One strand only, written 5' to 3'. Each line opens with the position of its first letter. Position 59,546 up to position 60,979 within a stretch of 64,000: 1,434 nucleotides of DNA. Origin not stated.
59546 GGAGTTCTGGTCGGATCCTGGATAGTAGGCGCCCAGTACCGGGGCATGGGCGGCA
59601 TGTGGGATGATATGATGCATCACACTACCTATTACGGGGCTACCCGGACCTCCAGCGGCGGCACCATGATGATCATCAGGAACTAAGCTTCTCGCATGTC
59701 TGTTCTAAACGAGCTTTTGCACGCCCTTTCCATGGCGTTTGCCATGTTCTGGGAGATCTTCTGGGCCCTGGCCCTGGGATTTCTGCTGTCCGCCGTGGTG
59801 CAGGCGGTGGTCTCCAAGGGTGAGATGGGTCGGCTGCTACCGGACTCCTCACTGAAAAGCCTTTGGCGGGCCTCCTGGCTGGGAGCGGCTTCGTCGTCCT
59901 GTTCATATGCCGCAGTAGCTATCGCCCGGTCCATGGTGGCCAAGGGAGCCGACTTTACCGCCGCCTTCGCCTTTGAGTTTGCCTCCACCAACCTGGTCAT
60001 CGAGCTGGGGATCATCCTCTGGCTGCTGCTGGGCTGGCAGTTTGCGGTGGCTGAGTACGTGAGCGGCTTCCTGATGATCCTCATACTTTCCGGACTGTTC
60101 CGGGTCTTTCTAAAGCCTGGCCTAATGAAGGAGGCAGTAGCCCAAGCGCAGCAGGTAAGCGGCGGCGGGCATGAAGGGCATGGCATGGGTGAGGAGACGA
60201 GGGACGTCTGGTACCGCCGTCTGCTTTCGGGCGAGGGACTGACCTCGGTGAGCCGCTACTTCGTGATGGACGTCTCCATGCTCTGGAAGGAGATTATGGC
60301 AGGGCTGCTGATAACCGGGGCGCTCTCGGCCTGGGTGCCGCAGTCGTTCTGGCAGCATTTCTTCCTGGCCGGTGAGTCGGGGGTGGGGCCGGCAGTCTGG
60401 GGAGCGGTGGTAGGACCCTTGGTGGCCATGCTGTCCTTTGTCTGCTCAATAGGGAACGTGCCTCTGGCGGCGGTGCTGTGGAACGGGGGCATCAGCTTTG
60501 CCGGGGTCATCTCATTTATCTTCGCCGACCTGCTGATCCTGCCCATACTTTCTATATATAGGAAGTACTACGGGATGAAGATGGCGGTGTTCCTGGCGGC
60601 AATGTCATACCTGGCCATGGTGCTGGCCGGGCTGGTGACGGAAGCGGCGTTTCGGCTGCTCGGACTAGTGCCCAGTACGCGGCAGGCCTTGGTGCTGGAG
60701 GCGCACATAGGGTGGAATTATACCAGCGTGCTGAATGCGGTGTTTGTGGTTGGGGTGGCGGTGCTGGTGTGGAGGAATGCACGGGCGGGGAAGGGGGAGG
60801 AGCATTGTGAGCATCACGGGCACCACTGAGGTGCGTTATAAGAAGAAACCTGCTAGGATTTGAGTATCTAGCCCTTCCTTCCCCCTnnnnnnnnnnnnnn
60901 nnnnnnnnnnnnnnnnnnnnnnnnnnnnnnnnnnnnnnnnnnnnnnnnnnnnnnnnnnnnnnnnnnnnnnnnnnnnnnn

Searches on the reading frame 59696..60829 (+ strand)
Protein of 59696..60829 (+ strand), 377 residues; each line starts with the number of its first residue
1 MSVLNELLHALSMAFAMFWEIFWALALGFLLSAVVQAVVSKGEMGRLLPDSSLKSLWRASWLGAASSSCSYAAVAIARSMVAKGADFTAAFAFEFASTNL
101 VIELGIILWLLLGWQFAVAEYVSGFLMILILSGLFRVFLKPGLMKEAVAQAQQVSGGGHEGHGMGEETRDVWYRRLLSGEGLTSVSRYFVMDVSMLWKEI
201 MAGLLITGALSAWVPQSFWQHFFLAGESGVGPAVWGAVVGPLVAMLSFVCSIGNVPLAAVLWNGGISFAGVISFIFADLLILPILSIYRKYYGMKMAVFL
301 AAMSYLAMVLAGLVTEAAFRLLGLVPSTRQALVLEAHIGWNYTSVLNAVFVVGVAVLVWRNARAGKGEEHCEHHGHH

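Call 23: search_protein_families(library=pfam, proteins=[window:59696-60829:+], max_evalue=0.00001)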
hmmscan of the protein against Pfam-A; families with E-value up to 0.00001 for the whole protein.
window:59696-60829:+ (377 aa): 1 family
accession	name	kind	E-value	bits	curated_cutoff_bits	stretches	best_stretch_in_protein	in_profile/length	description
PF03773.19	ArsP_1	-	1.5e-65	221.7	32.3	1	7-316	2-293/294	Predicted permease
